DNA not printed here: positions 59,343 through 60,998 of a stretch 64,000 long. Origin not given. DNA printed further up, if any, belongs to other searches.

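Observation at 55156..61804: Six-gene translationally coupled operon (coiled-coil + AAA+ + membrane proteins) matching no characterised system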

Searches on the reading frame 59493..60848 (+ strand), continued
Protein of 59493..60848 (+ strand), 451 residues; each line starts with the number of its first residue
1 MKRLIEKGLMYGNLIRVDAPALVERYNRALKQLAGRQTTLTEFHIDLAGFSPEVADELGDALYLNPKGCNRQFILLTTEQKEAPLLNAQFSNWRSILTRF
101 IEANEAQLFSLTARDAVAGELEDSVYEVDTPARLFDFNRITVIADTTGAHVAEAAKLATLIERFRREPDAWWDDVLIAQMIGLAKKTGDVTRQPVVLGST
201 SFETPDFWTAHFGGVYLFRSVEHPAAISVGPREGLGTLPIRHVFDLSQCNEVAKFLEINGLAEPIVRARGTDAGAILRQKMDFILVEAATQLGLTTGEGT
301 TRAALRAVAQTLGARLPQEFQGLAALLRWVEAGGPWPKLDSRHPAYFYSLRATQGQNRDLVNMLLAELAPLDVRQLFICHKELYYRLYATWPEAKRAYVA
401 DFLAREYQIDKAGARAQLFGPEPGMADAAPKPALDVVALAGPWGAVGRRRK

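Call 69: find_homologous_proteins(query=A9, max_evalue=0.00001)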
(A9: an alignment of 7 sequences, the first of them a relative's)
Query A9 (7 sequences) (429 aa, profile of the alignment): 1715 proteins with E <= 0.00001 among 8000 candidates; the best 120 are listed.
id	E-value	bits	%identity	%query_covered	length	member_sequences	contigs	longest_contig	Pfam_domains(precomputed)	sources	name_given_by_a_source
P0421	1.7e-171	589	25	94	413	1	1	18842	PF20343.3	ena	-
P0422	2.0e-168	579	27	93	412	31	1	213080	PF20343.3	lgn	-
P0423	1.1e-167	577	27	93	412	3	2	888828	PF20343.3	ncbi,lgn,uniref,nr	ncbi:hypothetical protein D051_0163 [Vibrio parahaemolyticus VPCR-2010]|uniref:DUF6638 family protei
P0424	3.1e-158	545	97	100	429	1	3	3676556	PF20343.3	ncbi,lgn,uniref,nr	ncbi:hypothetical protein C7U60_14085 [Mesorhizobium plurifarium]|uniref:DUF6638 family protein n=1 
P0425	1.2e-154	534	91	100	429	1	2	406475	PF20343.3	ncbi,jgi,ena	-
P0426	1.2e-154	534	91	100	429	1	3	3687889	PF20343.3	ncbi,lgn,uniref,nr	ncbi:DUF6638 family protein [Ensifer aridi]|uniref:DUF6638 family protein n=1 Tax=Ensifer aridi TaxI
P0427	2.5e-154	533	27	93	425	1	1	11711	PF20343.3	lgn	-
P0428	1.4e-153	530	98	100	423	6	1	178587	PF20343.3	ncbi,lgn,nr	ncbi:hypothetical protein GOB92_12065 [Sinorhizobium meliloti]|nr:hypothetical protein [Sinorhizobiu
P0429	1.9e-153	530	91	100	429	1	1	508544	PF20343.3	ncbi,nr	ncbi:hypothetical protein I6F15_10265 [Bradyrhizobium sp. BRP14]|nr:hypothetical protein [Bradyrhizo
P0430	2.0e-152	526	87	100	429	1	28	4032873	PF20343.3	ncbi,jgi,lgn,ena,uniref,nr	ncbi:DUF6638 family protein [Ensifer adhaerens]|jgi:hypothetical protein|uniref:DUF6638 family prote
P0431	3.4e-152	526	87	100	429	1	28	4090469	PF20343.3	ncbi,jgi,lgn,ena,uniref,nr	ncbi:hypothetical protein IB277_12275 [Ensifer sp. ENS07]|jgi:hypothetical protein|uniref:Uncharacte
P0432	3.6e-152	525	87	100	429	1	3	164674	PF20343.3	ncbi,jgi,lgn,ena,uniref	ncbi:DUF6638 family protein [Hyphomicrobiales bacterium]|uniref:DUF6638 family protein n=1 Tax=Ensif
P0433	5.1e-152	525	87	100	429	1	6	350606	PF20343.3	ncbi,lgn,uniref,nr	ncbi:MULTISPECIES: DUF6638 family protein [unclassified Ensifer]|uniref:DUF6638 family protein n=1 T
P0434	6.0e-152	525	87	100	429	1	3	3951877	PF20343.3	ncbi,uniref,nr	ncbi:DUF6638 family protein [Ensifer adhaerens]|uniref:DUF6638 family protein n=1 Tax=Ensifer adhaer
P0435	6.1e-152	525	87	100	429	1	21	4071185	PF20343.3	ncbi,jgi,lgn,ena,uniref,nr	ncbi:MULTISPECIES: DUF6638 family protein [Ensifer]|uniref:Uncharacterized protein n=1 Tax=Ensifer a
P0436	6.4e-152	525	87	100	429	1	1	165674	PF20343.3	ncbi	-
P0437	7.5e-152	524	87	100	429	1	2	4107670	PF20343.3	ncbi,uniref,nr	ncbi:DUF6638 family protein [Ensifer adhaerens]|uniref:DUF6638 family protein n=1 Tax=Ensifer adhaer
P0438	7.7e-152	524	87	100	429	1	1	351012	PF20343.3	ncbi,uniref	ncbi:DUF6638 family protein [Ensifer adhaerens]|uniref:DUF6638 family protein n=1 Tax=Ensifer adhaer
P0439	8.5e-152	524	87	100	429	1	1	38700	PF20343.3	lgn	-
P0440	1.0e-151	524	90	100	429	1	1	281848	PF20343.3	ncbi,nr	ncbi:hypothetical protein EHS39_09200 [Ensifer sp. MPMI2T]|nr:hypothetical protein EHS39_09200 [Ensi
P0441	1.2e-151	524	87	100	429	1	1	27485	PF20343.3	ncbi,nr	ncbi:MAG: hypothetical protein HOQ41_12835 [Ensifer adhaerens]|nr:hypothetical protein [Ensifer adha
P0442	1.5e-151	523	87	100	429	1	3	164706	PF20343.3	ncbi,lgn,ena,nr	ncbi:hypothetical protein N185_28055 [Sinorhizobium sp. GW3]|nr:hypothetical protein N185_28055 [Sin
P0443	1.6e-151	523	87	100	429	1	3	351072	PF20343.3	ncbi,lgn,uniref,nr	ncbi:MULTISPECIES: DUF6638 family protein [Ensifer]|uniref:DUF6638 family protein n=1 Tax=Ensifer Ta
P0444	1.6e-151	523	93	100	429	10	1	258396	PF20343.3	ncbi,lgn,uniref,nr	ncbi:DUF6638 family protein [Sinorhizobium medicae]|uniref:DUF6638 family protein n=1 Tax=Sinorhizob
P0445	2.4e-151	523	88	100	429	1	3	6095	PF20343.3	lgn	-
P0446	2.5e-151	523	87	100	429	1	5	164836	PF20343.3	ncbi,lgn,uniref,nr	ncbi:DUF6638 family protein [Ensifer adhaerens]|uniref:DUF6638 family protein n=1 Tax=Ensifer adhaer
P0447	2.5e-151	523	86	100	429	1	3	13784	PF20343.3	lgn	-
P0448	2.9e-151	522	87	100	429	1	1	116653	PF20343.3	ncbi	-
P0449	6.4e-151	521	87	100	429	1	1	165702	PF20343.3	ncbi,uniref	ncbi:DUF6638 family protein [Ensifer adhaerens]|uniref:DUF6638 family protein n=1 Tax=Ensifer adhaer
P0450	7.5e-151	521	87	100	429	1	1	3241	PF20343.3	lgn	-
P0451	7.6e-151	521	87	100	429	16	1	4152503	PF20343.3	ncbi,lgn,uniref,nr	ncbi:hypothetical protein JVX98_27585 [Ensifer sp. PDNC004]|uniref:DUF6638 family protein n=1 Tax=En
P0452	9.6e-151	521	87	100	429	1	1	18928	PF20343.3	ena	-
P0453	1.0e-150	521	90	100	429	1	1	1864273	PF20343.3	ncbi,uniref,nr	ncbi:hypothetical protein ILFOPFJJ_01151 [Ensifer psoraleae]|uniref:DUF6638 family protein n=1 Tax=S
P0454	1.2e-150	520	87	100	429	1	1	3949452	PF20343.3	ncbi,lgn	ncbi:DUF6638 family protein [Sinorhizobium chiapasense]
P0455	1.3e-150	520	90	100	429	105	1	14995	PF20343.3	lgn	-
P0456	1.4e-150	520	86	100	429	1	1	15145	PF20343.3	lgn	-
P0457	1.4e-150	520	87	100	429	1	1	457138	PF20343.3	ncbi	-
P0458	1.4e-150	520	87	100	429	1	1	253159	PF20343.3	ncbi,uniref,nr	ncbi:DUF6638 family protein [Ensifer adhaerens]|uniref:DUF6638 family protein n=1 Tax=Ensifer adhaer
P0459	1.7e-150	520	89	100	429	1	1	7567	PF20343.3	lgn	-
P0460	2.1e-150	520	86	100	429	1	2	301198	PF20343.3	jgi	-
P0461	2.1e-150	520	90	100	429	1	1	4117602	PF20343.3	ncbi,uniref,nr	ncbi:DUF6638 family protein [Sinorhizobium psoraleae]|uniref:Uncharacterized protein n=1 Tax=Sinorhi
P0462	2.6e-150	519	86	100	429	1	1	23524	PF20343.3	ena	-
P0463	3.0e-150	519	89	100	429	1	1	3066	PF20343.3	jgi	jgi:hypothetical protein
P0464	4.3e-150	519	90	100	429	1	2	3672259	PF20343.3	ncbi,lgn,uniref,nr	ncbi:hypothetical protein SJ05684_c24400 [Sinorhizobium sojae CCBAU 05684]|uniref:Uncharacterized pr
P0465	4.8e-150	518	86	100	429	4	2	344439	PF20343.3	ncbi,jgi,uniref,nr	ncbi:DUF6638 family protein [Ensifer sp.]|jgi:hypothetical protein|uniref:DUF6638 family protein n=1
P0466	4.9e-150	518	86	100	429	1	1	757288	PF20343.3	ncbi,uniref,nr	ncbi:hypothetical protein MZK49_07570 [Ensifer sesbaniae]|uniref:DUF6638 family protein n=1 Tax=Ensi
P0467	5.8e-150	518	87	100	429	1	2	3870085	PF20343.3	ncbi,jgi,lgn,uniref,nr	ncbi:DUF6638 family protein [Ensifer sesbaniae]|jgi:hypothetical protein|uniref:DUF6638 family prote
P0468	8.8e-150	518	86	100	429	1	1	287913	PF20343.3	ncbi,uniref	ncbi:DUF6638 family protein [Ensifer sp. B1-9]|uniref:DUF6638 family protein n=1 Tax=Ensifer sp. B1-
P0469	1.2e-149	517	86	100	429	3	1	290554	PF20343.3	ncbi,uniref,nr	ncbi:hypothetical protein B0E45_20915 [Sinorhizobium sp. A49]|uniref:DUF6638 family protein n=1 Tax=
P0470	1.3e-149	517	89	100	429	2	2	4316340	PF20343.3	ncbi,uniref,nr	ncbi:DUF6638 family protein [Sinorhizobium mexicanum]|uniref:Uncharacterized protein n=1 Tax=Sinorhi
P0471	2.9e-149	516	87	100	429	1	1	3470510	PF20343.3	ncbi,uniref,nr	ncbi:hypothetical protein LPJGGPFB_03282 [Ensifer adhaerens]|uniref:DUF6638 family protein n=1 Tax=E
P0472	3.3e-149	516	86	100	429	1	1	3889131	PF20343.3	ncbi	ncbi:DUF6638 family protein [Ensifer canadensis]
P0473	3.4e-149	516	86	100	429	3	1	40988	PF20343.3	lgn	-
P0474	4.2e-149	515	90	100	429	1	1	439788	PF20343.3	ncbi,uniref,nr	ncbi:hypothetical protein QN224_17650 [Sinorhizobium sp. 8-89]|uniref:DUF6638 family protein n=1 Tax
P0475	4.5e-149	515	87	100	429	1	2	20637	PF20343.3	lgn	-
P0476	5.2e-149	515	86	100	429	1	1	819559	PF20343.3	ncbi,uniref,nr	ncbi:hypothetical protein AC244_07755 [Ensifer adhaerens]|uniref:Uncharacterized protein n=1 Tax=Ens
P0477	5.4e-149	515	86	100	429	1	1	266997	PF20343.3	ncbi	-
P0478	8.5e-149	514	86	100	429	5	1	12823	PF20343.3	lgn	-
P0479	9.0e-149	514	86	100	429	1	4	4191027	PF20343.3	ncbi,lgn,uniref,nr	ncbi:hypothetical protein LAC81_13145 [Ensifer adhaerens]|uniref:DUF6638 family protein n=1 Tax=Ensi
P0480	9.3e-149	514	86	100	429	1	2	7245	PF20343.3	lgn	-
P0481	1.1e-148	514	86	100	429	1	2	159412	PF20343.3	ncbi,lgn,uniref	ncbi:DUF6638 family protein [Ensifer sp. 2YAB10]|uniref:DUF6638 family protein n=1 Tax=unclassified 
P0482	1.4e-148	514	86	100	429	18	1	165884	PF20343.3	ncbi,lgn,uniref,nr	ncbi:DUF6638 family protein [Sinorhizobium sp. NFACC03]|uniref:DUF6638 family protein n=1 Tax=Sinorh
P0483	1.4e-148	514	86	100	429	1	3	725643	PF20343.3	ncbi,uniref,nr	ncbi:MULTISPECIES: DUF6638 family protein [unclassified Ensifer]|uniref:DUF6638 family protein n=1 T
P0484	1.4e-148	514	86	100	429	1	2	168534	PF20343.3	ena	-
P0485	1.6e-148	513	86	100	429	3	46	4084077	PF20343.3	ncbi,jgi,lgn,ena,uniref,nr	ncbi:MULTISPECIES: DUF6638 family protein [Ensifer]|jgi:hypothetical protein|uniref:Uncharacterized 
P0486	2.1e-148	513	87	100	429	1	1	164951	PF20343.3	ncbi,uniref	ncbi:DUF6638 family protein [Ensifer sp. MJa1]|uniref:DUF6638 family protein n=1 Tax=Ensifer sp. MJa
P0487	3.0e-148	512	88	100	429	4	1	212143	PF20343.3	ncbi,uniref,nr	ncbi:DUF6638 family protein [Ensifer sp. LCM 4579]|uniref:DUF6638 family protein n=1 Tax=Ensifer sp.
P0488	3.4e-148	512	86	100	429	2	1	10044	PF20343.3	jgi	jgi:hypothetical protein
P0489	3.6e-148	512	86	100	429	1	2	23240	PF20343.3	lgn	-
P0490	4.3e-148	512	86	100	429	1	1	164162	PF20343.3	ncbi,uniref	ncbi:DUF6638 family protein [Ensifer sp. 4252]|uniref:DUF6638 family protein n=1 Tax=Ensifer sp. 425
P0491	4.7e-148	512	86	100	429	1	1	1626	PF20343.3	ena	-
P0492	6.9e-148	511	86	100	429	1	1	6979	PF20343.3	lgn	-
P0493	1.7e-147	510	86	100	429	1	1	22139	PF20343.3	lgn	-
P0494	2.4e-146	506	83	100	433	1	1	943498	PF20343.3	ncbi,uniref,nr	ncbi:DUF6638 family protein [Rhizobium sp. PL01]|uniref:DUF6638 family protein n=1 Tax=Rhizobium sp.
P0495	1.3e-145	504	78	100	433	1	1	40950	PF20343.3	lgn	-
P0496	1.8e-145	503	80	100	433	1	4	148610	PF20343.3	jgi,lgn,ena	-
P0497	1.8e-145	503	80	100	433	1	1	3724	PF20343.3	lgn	-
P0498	2.5e-145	503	77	100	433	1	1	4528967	PF20343.3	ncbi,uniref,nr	ncbi:DUF6638 family protein [Sinorhizobium sp. BG8]|uniref:DUF6638 family protein n=1 Tax=Sinorhizob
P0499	4.6e-145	502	83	100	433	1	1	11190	PF20343.3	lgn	-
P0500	5.1e-145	502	83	100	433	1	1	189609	PF20343.3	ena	-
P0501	5.6e-145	502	82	100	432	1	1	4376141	PF20343.3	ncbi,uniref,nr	ncbi:DUF6638 family protein [Pararhizobium gei]|uniref:DUF6638 family protein n=1 Tax=Pararhizobium 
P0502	5.9e-145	502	83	100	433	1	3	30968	PF20343.3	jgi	jgi:hypothetical protein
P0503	6.3e-145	502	83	100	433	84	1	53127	PF20343.3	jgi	jgi:hypothetical protein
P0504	7.7e-145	501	83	100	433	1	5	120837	PF20343.3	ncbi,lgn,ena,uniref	ncbi:DUF6638 family protein [Pararhizobium sp.]|uniref:DUF6638 family protein n=2 Tax=Pararhizobium 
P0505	8.6e-145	501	80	100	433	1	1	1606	PF20343.3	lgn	-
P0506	1.2e-144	501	83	100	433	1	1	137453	PF20343.3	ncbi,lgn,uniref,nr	ncbi:DUF6638 family protein [Rhizobium sp. Root483D2]|uniref:DUF6638 family protein n=1 Tax=Rhizobiu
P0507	1.3e-144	501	80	100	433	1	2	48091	PF20343.3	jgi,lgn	jgi:hypothetical protein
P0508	1.4e-144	500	83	100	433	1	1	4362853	PF20343.3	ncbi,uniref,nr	ncbi:DUF6638 family protein [Pararhizobium qamdonense]|uniref:DUF6638 family protein n=1 Tax=Pararhi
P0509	1.4e-144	500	81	100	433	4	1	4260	PF20343.3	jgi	jgi:hypothetical protein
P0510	1.5e-144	500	79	100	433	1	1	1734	PF20343.3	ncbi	-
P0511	2.3e-144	500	80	100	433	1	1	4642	PF20343.3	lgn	-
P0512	2.7e-144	499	83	100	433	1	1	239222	PF20343.3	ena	-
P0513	3.2e-144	499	81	100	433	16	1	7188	PF20343.3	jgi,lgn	jgi:hypothetical protein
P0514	4.1e-144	499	79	100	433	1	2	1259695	PF20343.3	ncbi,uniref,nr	ncbi:hypothetical protein GB928_021435 [Shinella curvata]|uniref:Uncharacterized protein n=1 Tax=Shi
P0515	4.5e-144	499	80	100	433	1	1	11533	PF20343.3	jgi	jgi:hypothetical protein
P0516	4.6e-144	499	81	100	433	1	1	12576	PF20343.3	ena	-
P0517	5.1e-144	499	82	100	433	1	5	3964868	PF20343.3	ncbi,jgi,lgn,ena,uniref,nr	ncbi:DUF6638 family protein [Shinella zoogloeoides]|jgi:hypothetical protein|uniref:DUF6638 family p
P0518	5.1e-144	499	79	100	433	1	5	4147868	PF20343.3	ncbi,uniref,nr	ncbi:MAG: DUF6638 family protein [Shinella sp.]|uniref:DUF6638 family protein n=1 Tax=Rhizobiaceae T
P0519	5.2e-144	499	79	100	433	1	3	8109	PF20343.3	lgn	-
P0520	6.0e-144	498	79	100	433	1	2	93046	PF20343.3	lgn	-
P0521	6.1e-144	498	79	100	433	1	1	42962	PF20343.3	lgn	-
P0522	6.2e-144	498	80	100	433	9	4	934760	PF20343.3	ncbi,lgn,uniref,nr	ncbi:DUF6638 family protein [Shinella sp.]|uniref:DUF6638 family protein n=1 Tax=Shinella sp. TaxID=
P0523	6.4e-144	498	80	100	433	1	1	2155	PF20343.3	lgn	-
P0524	7.2e-144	498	80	100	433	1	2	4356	PF20343.3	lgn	-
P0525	8.8e-144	498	80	100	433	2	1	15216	PF20343.3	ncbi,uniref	ncbi:DUF6638 family protein [Shinella sumterensis]|uniref:DUF6638 family protein n=1 Tax=Shinella su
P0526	9.9e-144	498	80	100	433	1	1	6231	PF20343.3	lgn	-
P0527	1.1e-143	498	80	100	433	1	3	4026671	PF20343.3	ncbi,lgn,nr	ncbi:UNVERIFIED_ORG: hypothetical protein LHK14_13785 [Roseateles sp. XES5]|nr:DUF6638 family protei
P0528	1.1e-143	497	79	100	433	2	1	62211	PF20343.3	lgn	-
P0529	1.1e-143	497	80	100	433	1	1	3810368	PF20343.3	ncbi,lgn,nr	ncbi:hypothetical protein Q9314_16205 [Shinella sumterensis]|nr:hypothetical protein Q9314_16205 [Sh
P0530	1.2e-143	497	80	100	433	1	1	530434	PF20343.3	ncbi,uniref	ncbi:DUF6638 family protein [Shinella sp. G-2]|uniref:DUF6638 family protein n=1 Tax=Shinella sp. G-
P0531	1.2e-143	497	80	100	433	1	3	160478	PF20343.3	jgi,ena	-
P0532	1.3e-143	497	81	100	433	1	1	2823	PF20343.3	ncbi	-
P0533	1.3e-143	497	80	100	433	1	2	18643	PF20343.3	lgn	-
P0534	1.6e-143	497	80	100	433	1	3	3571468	PF20343.3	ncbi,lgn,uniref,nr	ncbi:DUF6638 family protein [Shinella sumterensis]|uniref:Uncharacterized protein n=1 Tax=Shinella s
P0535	1.6e-143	497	82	100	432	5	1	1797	PF20343.3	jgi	jgi:hypothetical protein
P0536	1.7e-143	497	79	100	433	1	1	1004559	PF20343.3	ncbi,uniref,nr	ncbi:hypothetical protein MUO32_14680 [Shinella sp. CPCC 101442]|uniref:DUF6638 family protein n=1 T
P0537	1.9e-143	497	80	100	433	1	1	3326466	PF20343.3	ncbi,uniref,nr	ncbi:DUF6638 family protein [Shinella oryzae]|uniref:DUF6638 family protein n=1 Tax=Shinella oryzae 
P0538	2.0e-143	497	80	100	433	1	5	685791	PF20343.3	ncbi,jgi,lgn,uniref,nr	ncbi:hypothetical protein GR158_02635 [Shinella sp. AETb1-6]|jgi:hypothetical protein|uniref:DUF6638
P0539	2.1e-143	497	82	100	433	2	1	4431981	PF20343.3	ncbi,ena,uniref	ncbi:DUF6638 family protein [Pararhizobium sp.]|uniref:DUF6638 family protein n=1 Tax=Pararhizobium 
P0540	2.1e-143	497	79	100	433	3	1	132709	PF20343.3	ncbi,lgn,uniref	ncbi:DUF6638 family protein [Mycoplana ramosa]|uniref:DUF6638 family protein n=1 Tax=Mycoplana ramos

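Call 78: search_protein_families(library=pfam, proteins=[L091:9294-10517:+, L090:3566-4405:+], max_evalue=0.01)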
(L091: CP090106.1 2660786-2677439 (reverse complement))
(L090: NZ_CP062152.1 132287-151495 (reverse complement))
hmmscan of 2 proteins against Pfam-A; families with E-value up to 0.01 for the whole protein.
L091:9294-10517:+ (407 aa): 1 family
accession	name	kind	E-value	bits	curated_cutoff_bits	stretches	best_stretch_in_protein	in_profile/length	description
PF10095.14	DUF2333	-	6.2e-16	58.7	22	2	181-296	86-196/330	Uncharacterized protein conserved in bacteria (DUF2333)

L090:3566-4405:+ (279 aa): 0 families

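Call 84: predict_structure(alignment_id=A11)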
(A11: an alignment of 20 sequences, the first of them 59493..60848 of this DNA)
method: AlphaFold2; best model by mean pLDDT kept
length: 451 residues; sequences in the alignment: 20
mean_pLDDT: 72.1   pTM: 0.66
mean pLDDT of the five models: 72.1, 65.2, 64.4, 64.3, 62.1
residues with pLDDT >= 90: 19; 70-90: 267; 50-70: 119; < 50: 46
segments of 3 or more residues with pLDDT < 50: 66-69, 124-126, 190-194, 423-451
pLDDT, mean of each block of 10 residues (from residue 1): 77 81 85 86 88 87 59 79 62 70 70 61 52 57 54 70 80 80 62 51 55 64 71 63 80 85 82 86 84 62 77 85 89 79 86 78 86 85 84 85 82 79 46 33 33 32
secondary structure, 60 per line:
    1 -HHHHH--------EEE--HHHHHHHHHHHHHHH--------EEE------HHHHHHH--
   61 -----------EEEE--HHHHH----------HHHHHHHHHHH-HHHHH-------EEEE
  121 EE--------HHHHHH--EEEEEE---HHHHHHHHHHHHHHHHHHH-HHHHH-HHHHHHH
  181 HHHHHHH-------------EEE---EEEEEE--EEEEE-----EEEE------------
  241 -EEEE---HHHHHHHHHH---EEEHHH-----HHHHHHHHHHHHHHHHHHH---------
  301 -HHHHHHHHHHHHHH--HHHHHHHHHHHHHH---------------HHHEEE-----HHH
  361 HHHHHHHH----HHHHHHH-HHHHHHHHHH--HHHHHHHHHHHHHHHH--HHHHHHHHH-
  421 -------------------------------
elements in order: H2-6 E15-17 H20-34 E43-45 H52-58 E72-75 H78-82 H93-103 H105-109 E117-122 H131-136 E139-144 H148-166 H168-172 H174-187 E201-203 E207-212 E215-219 E225-228 E242-245 H249-258 E262-264 H273-291 H302-315 H318-331 E350-352 H358-368 H373-379 H381-390 H393-408 H411-419
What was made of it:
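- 59493..60848 (+): Gene D: 451-aa cytoplasmic DUF6638 protein. Its N-terminal half is mixed alpha/beta and its C-terminal half is helical. No structural neighbour was found. AF2 pLDDT 72, pTM 0.66 (call 84).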

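Call 86: fold_search(model_id=the predicted structure, library=pdb)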
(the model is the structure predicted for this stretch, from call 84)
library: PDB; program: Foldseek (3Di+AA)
matches with E <= 10: 84; with E <= 0.001: 0
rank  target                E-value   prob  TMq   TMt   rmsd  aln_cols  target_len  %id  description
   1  2clb_D                2.3e-01  0.12  0.10  0.19  17.9       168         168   17  The structure of the DPS-like protein from Sulfolobus solfataricus reveals a bacterioferritin-like di-metal binding si (released 2006-07-17)
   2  2clb_B                2.4e-01  0.11  0.10  0.19  17.9       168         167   17  The structure of the DPS-like protein from Sulfolobus solfataricus reveals a bacterioferritin-like di-metal binding si (released 2006-07-17)
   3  2clb_A                3.1e-01  0.10  0.10  0.18  17.9       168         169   17  The structure of the DPS-like protein from Sulfolobus solfataricus reveals a bacterioferritin-like di-metal binding si (released 2006-07-17)
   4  8w1e_G                9.7e-01  0.06  0.10  0.20  16.5       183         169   15  Crystal Structure of DPS-like protein PA4880 from Pseudomonas aeruginosa (dodecamer) (released 2024-05-29)
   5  1lrz                  1.0e+00  0.05  0.06  0.07  19.6       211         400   10  x-ray crystal structure of staphylococcus aureus femA (released 2002-09-04)
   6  6fws_A                1.0e+00  0.05  0.12  0.09  19.7       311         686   13  Structure of DinG in complex with ssDNA and ADPBeF (released 2018-12-19)
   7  4dyu_D                1.1e+00  0.08  0.10  0.21  17.7       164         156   12  The crystal structure of DNA starvation/stationary phase protection protein Dps from Yersinia pestis KIM 10 (released 2012-03-14)
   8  9e7l_A                1.4e+00  0.02  0.09  0.07  22.4       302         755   14  Yeast V-ATPase Vo proton channel bound to nanobody 2WVA7 (released 2025-02-05)
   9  2bk6_C                1.5e+00  0.08  0.10  0.23  17.2       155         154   10  The X-ray crystal structure of the Listeria innocua H31G Dps mutant. (released 2005-02-14)
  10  8w1e_F                1.7e+00  0.06  0.10  0.20  16.3       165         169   16  Crystal Structure of DPS-like protein PA4880 from Pseudomonas aeruginosa (dodecamer) (released 2024-05-29)
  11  8w1e_C                2.2e+00  0.04  0.10  0.19  16.8       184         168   16  Crystal Structure of DPS-like protein PA4880 from Pseudomonas aeruginosa (dodecamer) (released 2024-05-29)
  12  7uy5_K                2.7e+00  0.06  0.06  0.14  22.7        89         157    9  Tetrahymena telomerase with CST (released 2022-07-13)
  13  8w1e_D                2.9e+00  0.04  0.10  0.21  16.5       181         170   16  Crystal Structure of DPS-like protein PA4880 from Pseudomonas aeruginosa (dodecamer) (released 2024-05-29)
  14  2bjy_L                3.0e+00  0.05  0.10  0.23  16.8       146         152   11  The X-ray crystal structure of Listeria innocua Dps H31G-H43G mutant. (released 2005-02-10)
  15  2iy4_B                3.0e+00  0.04  0.09  0.20  16.7       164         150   13  X-ray structure of Dps from Listeria monocytogenes (released 2007-01-02)
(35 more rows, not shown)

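Call 90: search_protein_families(library=phrogs, proteins=[window:59493-60848:+, L090:3566-4405:+, L090:4669-5748:+, L090:5813-6928:+, L090:8980-10218:+], max_evalue=0.01)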
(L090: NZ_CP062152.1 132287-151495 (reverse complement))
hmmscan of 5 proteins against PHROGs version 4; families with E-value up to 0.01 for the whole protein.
window:59493-60848:+ (451 aa): 0 families

L090:3566-4405:+ (279 aa): 1 family
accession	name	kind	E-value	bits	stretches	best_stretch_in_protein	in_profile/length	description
phrog_24771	-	unknown function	0.0014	19.6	1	130-181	29-78/85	-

L090:4669-5748:+ (359 aa): 0 families

L090:5813-6928:+ (371 aa): 0 families

L090:8980-10218:+ (412 aa): 0 families

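Call 91: search_protein_families(library=pfam, proteins=[L090:5813-6928:+, L091:2803-3951:+, L069:4127-5248:+], max_evalue=1)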
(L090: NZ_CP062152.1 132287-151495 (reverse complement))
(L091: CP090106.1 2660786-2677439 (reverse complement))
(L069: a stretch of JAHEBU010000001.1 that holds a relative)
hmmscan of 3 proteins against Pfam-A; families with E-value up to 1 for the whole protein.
L090:5813-6928:+ (371 aa): 1 family
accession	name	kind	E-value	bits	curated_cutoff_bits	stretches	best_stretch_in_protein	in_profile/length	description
PF22342.1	T3SS_CopN_3rd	-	0.095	13.3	27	0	11-77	24-92/99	T3SS, Low calcium response E, third helical domain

L091:2803-3951:+ (382 aa): 1 family
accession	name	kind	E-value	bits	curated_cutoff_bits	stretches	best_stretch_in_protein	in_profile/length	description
PF07913.16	DUF1678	-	0.13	12.5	25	1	155-203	36-84/196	Protein of unknown function (DUF1678)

L069:4127-5248:+ (373 aa): 0 families
